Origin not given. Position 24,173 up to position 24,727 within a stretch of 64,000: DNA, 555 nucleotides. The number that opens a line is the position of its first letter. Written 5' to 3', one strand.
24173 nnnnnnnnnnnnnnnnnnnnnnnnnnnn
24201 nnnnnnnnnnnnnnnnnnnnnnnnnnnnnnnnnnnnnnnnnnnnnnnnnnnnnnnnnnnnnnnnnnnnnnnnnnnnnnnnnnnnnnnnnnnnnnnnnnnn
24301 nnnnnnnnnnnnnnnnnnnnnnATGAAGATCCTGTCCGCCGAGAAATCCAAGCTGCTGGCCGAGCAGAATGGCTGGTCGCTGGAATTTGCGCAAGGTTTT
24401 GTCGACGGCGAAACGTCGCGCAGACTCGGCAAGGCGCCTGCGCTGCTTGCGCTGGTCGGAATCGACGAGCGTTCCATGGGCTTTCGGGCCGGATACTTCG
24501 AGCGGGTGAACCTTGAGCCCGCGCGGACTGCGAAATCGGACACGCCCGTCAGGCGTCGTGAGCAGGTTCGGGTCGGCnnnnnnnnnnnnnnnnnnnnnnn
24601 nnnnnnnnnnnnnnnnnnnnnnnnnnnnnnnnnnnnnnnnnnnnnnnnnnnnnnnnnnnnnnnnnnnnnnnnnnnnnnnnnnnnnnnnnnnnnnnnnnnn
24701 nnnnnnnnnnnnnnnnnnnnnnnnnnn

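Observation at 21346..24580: Duplicated two-gene module: PrsT-like TPR lipoprotein divergently paired with a conserved small protein (copy A)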

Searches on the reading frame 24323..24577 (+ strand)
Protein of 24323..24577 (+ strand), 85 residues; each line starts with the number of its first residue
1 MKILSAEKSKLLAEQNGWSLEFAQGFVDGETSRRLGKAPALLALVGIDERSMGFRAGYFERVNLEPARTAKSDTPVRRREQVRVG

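Call 4: search_protein_families(library=pfam, proteins=[window:24323-24577:+], max_evalue=1)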
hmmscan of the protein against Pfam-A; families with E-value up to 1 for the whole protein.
seq(85 aa): 0 families

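Call 5: search_protein_families(library=ncbifam, proteins=[window:24323-24577:+], max_evalue=1)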
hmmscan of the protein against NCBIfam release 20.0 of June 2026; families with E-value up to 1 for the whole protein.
seq(85 aa): 0 families

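Call 7: find_homologous_proteins(query=window:24323-24577:+, max_evalue=0.01)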
Query seq(85 aa) (85 aa): 94 proteins with E <= 0.01 among 98 candidates.
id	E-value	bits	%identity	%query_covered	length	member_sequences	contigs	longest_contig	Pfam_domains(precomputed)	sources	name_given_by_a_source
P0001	3.3e-47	175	100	100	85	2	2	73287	-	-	-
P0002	4.9e-39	149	87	100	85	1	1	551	-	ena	-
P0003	2.0e-32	128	85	88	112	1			-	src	-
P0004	8.5e-32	126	78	100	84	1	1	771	-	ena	-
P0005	4.0e-30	121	73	100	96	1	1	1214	-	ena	-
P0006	7.3e-30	120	71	100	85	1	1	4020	-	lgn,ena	-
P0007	2.6e-29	118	75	100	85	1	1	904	-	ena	-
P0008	2.8e-29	118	74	100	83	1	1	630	-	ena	-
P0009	5.2e-29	117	71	100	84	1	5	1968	-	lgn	-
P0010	6.7e-29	117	74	100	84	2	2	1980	-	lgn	-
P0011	1.1e-28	116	71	100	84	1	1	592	-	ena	-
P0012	1.3e-28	116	73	100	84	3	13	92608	-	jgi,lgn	jgi:hypothetical protein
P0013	1.4e-28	116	72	100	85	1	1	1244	-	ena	-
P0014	2.9e-28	115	75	100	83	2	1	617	-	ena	-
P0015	6.0e-28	114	71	100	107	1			-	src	-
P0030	4.8e-24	101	65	99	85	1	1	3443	-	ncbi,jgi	jgi:hypothetical protein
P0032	5.8e-24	101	67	89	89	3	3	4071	-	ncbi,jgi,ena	jgi:hypothetical protein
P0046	1.4e-21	94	62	91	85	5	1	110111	-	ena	-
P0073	3.4e-17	80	69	72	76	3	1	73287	-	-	-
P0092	4.8e-15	73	62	72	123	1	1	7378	-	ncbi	-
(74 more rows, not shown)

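Call 12: find_related_loci(query=A1, collection=genome_contigs, flank=6000)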
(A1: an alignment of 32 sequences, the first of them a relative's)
Query A1 (85 aa) in genome_contigs; peptide patterns used: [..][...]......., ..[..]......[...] (x = any residue, [..] = any of these).
71 stretches matched a pattern; 27 encode a relative of the query (tblastn E <= 1e-3); 27 distinct loci.
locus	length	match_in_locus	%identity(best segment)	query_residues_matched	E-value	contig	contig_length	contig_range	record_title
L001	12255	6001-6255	67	1-85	5e-32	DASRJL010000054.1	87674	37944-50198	MAG TPA_asm: Burkholderiales bacterium isolate SMAG_U10135 k141_1291367, whole genome shotgun sequence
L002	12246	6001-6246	64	1-83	1e-29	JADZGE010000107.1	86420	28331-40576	MAG: Burkholderiales bacterium isolate SJ92 c_000001457664, whole genome shotgun sequence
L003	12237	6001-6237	63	1-76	1e-29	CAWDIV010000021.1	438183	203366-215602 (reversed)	MAG: uncultured beta proteobacterium isolate MFD04850.bin.2.27 genome assembly, contig: contig_38137, whole genome shotg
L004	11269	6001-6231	62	1-77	1e-28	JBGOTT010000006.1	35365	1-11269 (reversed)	MAG: Gammaproteobacteria bacterium isolate OBJ_0618_7090110_156 k141_5766081_length_35365_cov_16.4494, whole genome shot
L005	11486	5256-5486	61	1-77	3e-27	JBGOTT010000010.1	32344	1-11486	MAG: Gammaproteobacteria bacterium isolate OBJ_0618_7090110_156 k141_4831701_length_32344_cov_15.5519, whole genome shot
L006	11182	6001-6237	56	1-79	8e-26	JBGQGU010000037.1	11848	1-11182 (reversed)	MAG: Gammaproteobacteria bacterium isolate OBJ2_061818_090_2 k141_818234_length_11848_cov_17.4221, whole genome shotgun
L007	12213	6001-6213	62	1-71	8e-26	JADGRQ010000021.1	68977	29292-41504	MAG: Burkholderiales bacterium isolate Chersky.31_24 contig-100_52, whole genome shotgun sequence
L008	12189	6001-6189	65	1-63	4e-24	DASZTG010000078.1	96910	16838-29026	MAG TPA_asm: Burkholderiales bacterium isolate SMAG_U6070 k141_378808, whole genome shotgun sequence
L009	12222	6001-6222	57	1-74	8e-24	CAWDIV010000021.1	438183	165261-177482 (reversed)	MAG: uncultured beta proteobacterium isolate MFD04850.bin.2.27 genome assembly, contig: contig_38137, whole genome shotg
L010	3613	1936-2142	58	1-71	4e-23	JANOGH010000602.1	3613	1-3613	MAG: Betaproteobacteria bacterium isolate SOY_64_metabat_231_sub SOY_64_k141_920740, whole genome shotgun sequence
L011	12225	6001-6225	53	1-75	1e-22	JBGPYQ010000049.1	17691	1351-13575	MAG: Gammaproteobacteria bacterium isolate OBJ1_062018_090_1 k141_592631_length_17691_cov_57.9348, whole genome shotgun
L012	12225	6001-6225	55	1-75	2e-22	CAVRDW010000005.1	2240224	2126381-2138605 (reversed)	MAG: uncultured beta proteobacterium isolate MFD10007.bin.2.212 genome assembly, contig: contig_6348, whole genome shotg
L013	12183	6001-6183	59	1-61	3e-22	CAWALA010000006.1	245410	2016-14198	MAG: uncultured beta proteobacterium isolate MFD02242.bin.2.37 genome assembly, contig: contig_27081, whole genome shotg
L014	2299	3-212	54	7-76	4e-22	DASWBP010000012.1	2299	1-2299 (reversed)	MAG TPA_asm: Burkholderiales bacterium isolate SMAG_U2685 k141_217913, whole genome shotgun sequence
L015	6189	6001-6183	66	1-61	6e-22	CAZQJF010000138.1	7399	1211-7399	MAG TPA_asm: uncultured Streptomycetaceae bacterium isolate SRP136066_co1_153 genome assembly, contig: NODE_15564_length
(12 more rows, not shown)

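Call 14: find_encoding_contigs(protein=P0001, flank=10000, max_places=3)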
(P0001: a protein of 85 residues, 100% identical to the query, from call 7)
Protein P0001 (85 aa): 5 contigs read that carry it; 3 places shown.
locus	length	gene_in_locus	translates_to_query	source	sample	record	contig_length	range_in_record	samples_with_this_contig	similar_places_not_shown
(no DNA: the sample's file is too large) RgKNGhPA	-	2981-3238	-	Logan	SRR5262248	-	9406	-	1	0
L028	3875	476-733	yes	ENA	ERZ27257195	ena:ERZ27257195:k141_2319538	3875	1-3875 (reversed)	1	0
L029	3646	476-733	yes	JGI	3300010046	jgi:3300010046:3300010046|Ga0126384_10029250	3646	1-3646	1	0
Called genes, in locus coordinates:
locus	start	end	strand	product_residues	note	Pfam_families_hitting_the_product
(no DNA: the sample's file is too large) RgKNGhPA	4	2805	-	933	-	PF13432:TPR_16 (weak), PF14559:TPR_19 (weak), PF13432:TPR_16 (weak), PF09976:TPR_21 (weak), PF12895:ANAPC3 (weak), PF13432:TPR_16 (weak), PF14559:TPR_19 (weak), PF23914:TPR_CcmH_CycH (weak), +23 more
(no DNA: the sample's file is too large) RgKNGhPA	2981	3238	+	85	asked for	-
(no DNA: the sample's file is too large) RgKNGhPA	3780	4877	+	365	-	-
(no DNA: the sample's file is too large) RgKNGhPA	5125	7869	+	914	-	PF13432:TPR_16, PF14559:TPR_19 (weak), PF13432:TPR_16, PF14559:TPR_19, PF23914:TPR_CcmH_CycH, PF13432:TPR_16, PF14559:TPR_19, PF14559:TPR_19, +31 more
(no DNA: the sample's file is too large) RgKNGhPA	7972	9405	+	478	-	?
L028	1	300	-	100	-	?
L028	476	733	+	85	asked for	-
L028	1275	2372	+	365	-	-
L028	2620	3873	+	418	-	?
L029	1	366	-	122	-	?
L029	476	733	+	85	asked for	-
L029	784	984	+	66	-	-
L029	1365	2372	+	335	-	-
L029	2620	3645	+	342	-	?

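Call 15: find_encoding_contigs(protein=P0073, flank=10000, max_places=3)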
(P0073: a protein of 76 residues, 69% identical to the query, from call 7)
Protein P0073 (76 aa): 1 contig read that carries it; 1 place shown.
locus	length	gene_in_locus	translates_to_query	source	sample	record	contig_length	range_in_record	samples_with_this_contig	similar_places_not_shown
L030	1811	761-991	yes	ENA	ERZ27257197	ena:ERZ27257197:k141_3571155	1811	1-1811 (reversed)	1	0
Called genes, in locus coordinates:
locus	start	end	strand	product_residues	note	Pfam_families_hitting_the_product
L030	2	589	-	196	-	?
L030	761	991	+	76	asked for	-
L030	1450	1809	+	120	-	?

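Call 18: search_protein_representatives(alignment_id=A1)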
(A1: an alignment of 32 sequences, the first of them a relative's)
Query: 32 sequences, 85 profile positions. Proteins with E-value up to 0.001 (for the whole library): 269; up to 1e-10: 156; up to 1e-30: 1. The best 150 are listed.
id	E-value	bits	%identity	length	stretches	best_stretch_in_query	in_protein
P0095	6.6e-31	122.0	-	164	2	2-72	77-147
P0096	1.5e-30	120.8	-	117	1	1-67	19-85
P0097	7.2e-30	118.6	-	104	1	1-67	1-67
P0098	8.1e-30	118.5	-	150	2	1-70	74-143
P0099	9.8e-30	118.2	-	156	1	1-76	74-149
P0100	1.5e-29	117.6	-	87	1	1-70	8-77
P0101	2.6e-29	116.8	-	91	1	1-77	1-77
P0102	4.3e-29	116.1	-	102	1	1-84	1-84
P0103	4.4e-29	116.1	-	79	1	1-69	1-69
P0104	4.9e-29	116.0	-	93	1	1-79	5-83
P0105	9.7e-29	115.0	-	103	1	1-83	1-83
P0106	1.6e-28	114.4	-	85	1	1-79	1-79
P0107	1.6e-28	114.4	-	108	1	2-69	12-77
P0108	2.3e-28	113.9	-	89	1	1-75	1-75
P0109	1.6e-27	111.1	-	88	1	3-76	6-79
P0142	5.5e-22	93.4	-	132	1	4-72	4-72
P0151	2.1e-21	91.5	-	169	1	1-68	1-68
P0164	5.8e-20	86.9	-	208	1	2-71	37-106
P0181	5.5e-18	80.6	-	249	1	12-74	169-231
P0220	4.9e-14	67.9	-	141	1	1-73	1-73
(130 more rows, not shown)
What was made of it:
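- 269 clusters at 50% identity with E<=1e-3 (call 18).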

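Call 19: predict_structure(alignment_id=A1)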
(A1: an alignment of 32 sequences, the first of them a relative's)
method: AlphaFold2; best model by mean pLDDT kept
length: 85 residues; sequences in the alignment: 32
mean_pLDDT: 58.4   pTM: 0.40
mean pLDDT of the five models: 58.4, 48.0, 45.5, 44.7, 41.2
residues with pLDDT >= 90: 0; 70-90: 19; 50-70: 42; < 50: 24
segments of 3 or more residues with pLDDT < 50: 66-82
pLDDT, mean of each block of 10 residues (from residue 1): 62 75 70 65 51 56 49 45 48
secondary structure, 60 per line:
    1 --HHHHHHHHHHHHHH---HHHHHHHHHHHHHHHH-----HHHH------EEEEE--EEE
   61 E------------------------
elements in order: H3-16 H20-35 H41-44 E51-55 E58-61

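Call 32: find_homologous_proteins(query=A2, max_evalue=0.001)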
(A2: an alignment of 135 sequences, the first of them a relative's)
Query A2 (135 sequences) (85 aa, profile of the alignment): 423 proteins with E <= 0.001 among 8000 candidates; the best 120 are listed.
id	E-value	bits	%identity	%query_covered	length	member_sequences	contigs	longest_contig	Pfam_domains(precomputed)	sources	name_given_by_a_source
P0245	8.4e-34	134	59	78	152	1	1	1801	-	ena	-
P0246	9.6e-34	133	59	88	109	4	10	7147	-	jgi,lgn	jgi:hypothetical protein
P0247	1.2e-33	133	58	93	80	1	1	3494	-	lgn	-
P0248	2.3e-33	132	62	74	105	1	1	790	-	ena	-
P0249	3.3e-33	132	64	91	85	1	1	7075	-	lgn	-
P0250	4.1e-33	131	62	91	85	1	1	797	-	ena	-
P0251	4.2e-33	131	58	91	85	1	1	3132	-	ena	-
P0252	5.3e-33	131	59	87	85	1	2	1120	-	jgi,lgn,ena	-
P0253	5.4e-33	131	60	74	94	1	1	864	-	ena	-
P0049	6.1e-33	131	56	100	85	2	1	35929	-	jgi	jgi:hypothetical protein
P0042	7.3e-33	131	62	91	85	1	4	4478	-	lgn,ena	-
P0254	7.4e-33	131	56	100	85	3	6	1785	-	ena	-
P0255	7.8e-33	131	55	88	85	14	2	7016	-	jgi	-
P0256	7.8e-33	131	61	88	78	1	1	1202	-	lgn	-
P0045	8.3e-33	130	60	100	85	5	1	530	-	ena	-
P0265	2.4e-32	129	60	99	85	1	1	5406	-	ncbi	-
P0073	3.3e-32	129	69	72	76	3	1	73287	-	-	-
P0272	8.2e-32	127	72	72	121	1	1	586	-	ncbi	-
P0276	9.0e-32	127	60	93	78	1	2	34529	-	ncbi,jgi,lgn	jgi:hypothetical protein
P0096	1.0e-31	127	65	74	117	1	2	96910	-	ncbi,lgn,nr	ncbi:MAG TPA: hypothetical protein VHB46_16445 [Burkholderiales bacterium]|nr:hypothetical protein [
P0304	3.6e-31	125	66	72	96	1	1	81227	-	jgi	jgi:hypothetical protein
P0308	4.6e-31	125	61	82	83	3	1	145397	-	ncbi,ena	-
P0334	1.5e-30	123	58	91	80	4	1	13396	-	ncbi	-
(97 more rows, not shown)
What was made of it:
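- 94, then 423, clusters at 90% identity (calls 7, 32).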

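Call 33: find_encoding_contigs(protein=P0308, flank=8000, max_places=1)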
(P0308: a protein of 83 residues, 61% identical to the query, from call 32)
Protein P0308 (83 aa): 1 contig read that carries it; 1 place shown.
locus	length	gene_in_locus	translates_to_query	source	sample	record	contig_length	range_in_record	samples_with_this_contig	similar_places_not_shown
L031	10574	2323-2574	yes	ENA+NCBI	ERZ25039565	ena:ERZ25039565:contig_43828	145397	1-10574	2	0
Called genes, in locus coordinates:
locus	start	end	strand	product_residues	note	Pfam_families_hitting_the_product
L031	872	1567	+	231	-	-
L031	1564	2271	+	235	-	PF02397:Bac_transf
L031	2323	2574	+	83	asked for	-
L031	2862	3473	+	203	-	PF02563:Poly_export, PF10531:SLBB (weak), PF22461:SLBB_2 (weak)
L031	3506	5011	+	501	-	PF02706:Wzz (weak)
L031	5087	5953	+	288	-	PF10609:ParA, PF13614:AAA_31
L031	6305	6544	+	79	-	-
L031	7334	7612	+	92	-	PF10082:BBP2_2 (weak)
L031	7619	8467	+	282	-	PF25201:nSTAND6 (faint), PF13191:AAA_16, PF20720:nSTAND3 (weak), PF09848:SLFN-g3_helicase (weak), PF13401:AAA_22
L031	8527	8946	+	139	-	-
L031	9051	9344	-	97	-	PF08895:DUF1840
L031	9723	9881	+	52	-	-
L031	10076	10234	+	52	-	-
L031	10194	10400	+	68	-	PF04972:BON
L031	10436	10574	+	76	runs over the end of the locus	PF09954:DUF2188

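Call 34: find_encoding_contigs(protein=P0046, flank=8000, max_places=1)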
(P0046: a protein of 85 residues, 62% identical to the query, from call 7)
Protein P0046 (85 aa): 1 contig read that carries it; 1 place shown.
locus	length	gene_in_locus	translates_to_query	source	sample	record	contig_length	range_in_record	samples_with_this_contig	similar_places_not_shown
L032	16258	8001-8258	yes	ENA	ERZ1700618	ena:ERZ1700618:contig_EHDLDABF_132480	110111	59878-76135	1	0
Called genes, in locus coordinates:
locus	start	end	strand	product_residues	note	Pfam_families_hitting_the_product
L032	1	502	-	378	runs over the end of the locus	PF02771:Acyl-CoA_dh_N, PF02770:Acyl-CoA_dh_M, PF00441:Acyl-CoA_dh_1, PF08028:Acyl-CoA_dh_2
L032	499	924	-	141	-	PF03061:4HBT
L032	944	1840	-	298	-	PF00108:Thiolase_N, PF02803:Thiolase_C, PF22691:Thiolase_C_1 (faint)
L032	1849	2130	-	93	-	PF00108:Thiolase_N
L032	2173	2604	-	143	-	PF03060:NMO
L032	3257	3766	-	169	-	PF00441:Acyl-CoA_dh_1, PF08028:Acyl-CoA_dh_2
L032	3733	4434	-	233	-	PF02771:Acyl-CoA_dh_N, PF02770:Acyl-CoA_dh_M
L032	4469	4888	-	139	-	PF00376:MerR, PF13411:MerR_1, PF09278:MerR-DNA-bind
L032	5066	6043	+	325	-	PF00753:Lactamase_B, PF21221:B_lactamase-like_C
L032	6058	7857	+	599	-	PF07167:PhaC_N, PF00561:Abhydrolase_1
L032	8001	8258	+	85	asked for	-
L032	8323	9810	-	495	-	PF04389:Peptidase_M28, PF01546:Peptidase_M20, PF07687:M20_dimer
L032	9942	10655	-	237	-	PF01497:Peripla_BP_2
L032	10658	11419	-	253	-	PF00106:adh_short, PF08659:KR, PF13561:adh_short_C2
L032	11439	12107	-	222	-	PF13462:Thioredoxin_4 (weak), PF01323:DSBA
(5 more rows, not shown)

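Call 35: find_encoding_contigs(protein=P0304, flank=8000, max_places=1)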
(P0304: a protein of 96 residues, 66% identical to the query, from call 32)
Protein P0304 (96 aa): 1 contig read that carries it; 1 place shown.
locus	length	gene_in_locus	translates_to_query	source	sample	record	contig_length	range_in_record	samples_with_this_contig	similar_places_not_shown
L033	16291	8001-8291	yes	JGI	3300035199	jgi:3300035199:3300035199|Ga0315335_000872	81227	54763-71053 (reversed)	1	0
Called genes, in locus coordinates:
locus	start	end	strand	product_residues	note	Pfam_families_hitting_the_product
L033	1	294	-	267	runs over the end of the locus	PF17284:Spermine_synt_N, PF01564:Spermine_synth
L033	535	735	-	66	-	-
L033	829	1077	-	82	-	-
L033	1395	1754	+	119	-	-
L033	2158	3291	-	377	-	PF14907:NTP_transf_5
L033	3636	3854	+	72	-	-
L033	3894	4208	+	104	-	PF05402:PqqD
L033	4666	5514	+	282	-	-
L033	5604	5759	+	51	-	-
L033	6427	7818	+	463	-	PF02397:Bac_transf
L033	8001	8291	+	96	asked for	-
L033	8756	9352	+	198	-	PF02563:Poly_export, PF22461:SLBB_2, PF10531:SLBB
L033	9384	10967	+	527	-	PF13807:GNVR (weak)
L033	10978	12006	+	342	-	PF10609:ParA, PF13614:AAA_31, PF01656:CbiA (weak)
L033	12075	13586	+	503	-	PF10082:BBP2_2 (weak)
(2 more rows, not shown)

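Call 36: find_encoding_contigs(protein=P0012, flank=8000, max_places=1)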
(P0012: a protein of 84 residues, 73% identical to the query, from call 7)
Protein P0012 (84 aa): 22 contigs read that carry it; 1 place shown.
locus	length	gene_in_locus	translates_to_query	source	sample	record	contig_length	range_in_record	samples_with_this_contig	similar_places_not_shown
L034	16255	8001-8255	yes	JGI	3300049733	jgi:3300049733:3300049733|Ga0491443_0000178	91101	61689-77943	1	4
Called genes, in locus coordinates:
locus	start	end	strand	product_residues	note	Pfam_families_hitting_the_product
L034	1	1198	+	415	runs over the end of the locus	PF03721:UDPG_MGDP_dh_N, PF00984:UDPG_MGDP_dh, PF03720:UDPG_MGDP_dh_C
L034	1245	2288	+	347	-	PF01073:3Beta_HSD, PF01370:Epimerase, PF02719:Polysacc_synt_2, PF07993:NAD_binding_4 (faint), PF16363:GDP_Man_Dehyd, PF13460:NAD_binding_10 (weak)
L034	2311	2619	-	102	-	-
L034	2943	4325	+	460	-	PF02397:Bac_transf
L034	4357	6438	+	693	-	PF01590:GAF (faint), PF13492:GAF_3 (faint), PF02518:HATPase_c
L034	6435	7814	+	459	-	PF00072:Response_reg, PF00158:Sigma54_activat, PF14532:Sigma54_activ_2, PF07728:AAA_5 (weak), PF25601:AAA_lid_14, PF02954:HTH_8, PF13384:HTH_23 (faint), PF12728:HTH_17 (weak)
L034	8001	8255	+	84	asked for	-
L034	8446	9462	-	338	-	PF22594:GTP-eEF1A_C, PF01583:APS_kinase, PF13671:AAA_33 (weak)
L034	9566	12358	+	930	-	PF13414:TPR_11, PF13432:TPR_16 (weak), PF14559:TPR_19, PF13432:TPR_16 (weak), PF23914:TPR_CcmH_CycH (weak), PF13431:TPR_17 (weak), PF14559:TPR_19, PF14559:TPR_19, +26 more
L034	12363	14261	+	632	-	PF13424:TPR_12 (weak), PF14559:TPR_19, PF13432:TPR_16, PF14559:TPR_19 (weak), PF07719:TPR_2 (weak), PF13432:TPR_16, PF13414:TPR_11, PF13432:TPR_16, +16 more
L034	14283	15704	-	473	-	PF13432:TPR_16 (weak), PF12895:ANAPC3, PF14559:TPR_19, PF13414:TPR_11 (weak), PF14559:TPR_19, PF13424:TPR_12 (weak), PF13432:TPR_16, PF00515:TPR_1 (weak), +7 more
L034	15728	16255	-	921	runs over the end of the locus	PF07719:TPR_2 (faint), PF12895:ANAPC3 (faint), PF14559:TPR_19 (weak), PF13432:TPR_16 (weak), PF14559:TPR_19 (weak), PF13432:TPR_16, PF14559:TPR_19, PF23914:TPR_CcmH_CycH (weak), +23 more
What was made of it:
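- Pfam-annotated contigs (calls 33-36).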

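Call 40: search_solved_structures(query=A2, max_evalue=10, show_alignments=3)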
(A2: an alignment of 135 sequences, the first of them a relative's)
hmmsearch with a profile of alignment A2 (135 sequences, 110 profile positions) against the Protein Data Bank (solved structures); distinct sequences matched with E-value up to 10: 2.
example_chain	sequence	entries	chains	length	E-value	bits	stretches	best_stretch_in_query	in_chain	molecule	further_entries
4mg4_A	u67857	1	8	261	0.21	14.8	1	21-41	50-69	Phosphonomutase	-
1sbq_A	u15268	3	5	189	1.4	12.1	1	56-78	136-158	5,10-Methenyltetrahydrofolate synthetase homolog | 5,10-Methenyltetrahydrofolate Synthetase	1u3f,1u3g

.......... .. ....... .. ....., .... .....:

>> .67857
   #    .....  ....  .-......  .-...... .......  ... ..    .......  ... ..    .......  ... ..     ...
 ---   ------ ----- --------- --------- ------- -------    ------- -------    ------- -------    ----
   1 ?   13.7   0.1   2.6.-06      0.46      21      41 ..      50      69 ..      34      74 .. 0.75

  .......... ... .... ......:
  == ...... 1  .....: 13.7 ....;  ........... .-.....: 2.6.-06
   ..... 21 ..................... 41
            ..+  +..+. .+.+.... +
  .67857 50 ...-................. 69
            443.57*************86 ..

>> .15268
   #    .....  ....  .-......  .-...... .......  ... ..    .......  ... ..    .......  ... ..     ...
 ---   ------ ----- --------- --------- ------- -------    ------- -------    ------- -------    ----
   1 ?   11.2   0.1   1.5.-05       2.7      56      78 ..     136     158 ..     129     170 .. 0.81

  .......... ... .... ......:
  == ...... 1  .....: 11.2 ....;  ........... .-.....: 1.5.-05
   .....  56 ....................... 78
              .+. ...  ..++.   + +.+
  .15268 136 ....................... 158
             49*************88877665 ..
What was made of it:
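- On Known folds (PDB, BFVD): PDB sequence profile search: best E 0.21 (call 40).
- Tried and rejected: PDB profile search found only chance motif matches (call 40).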
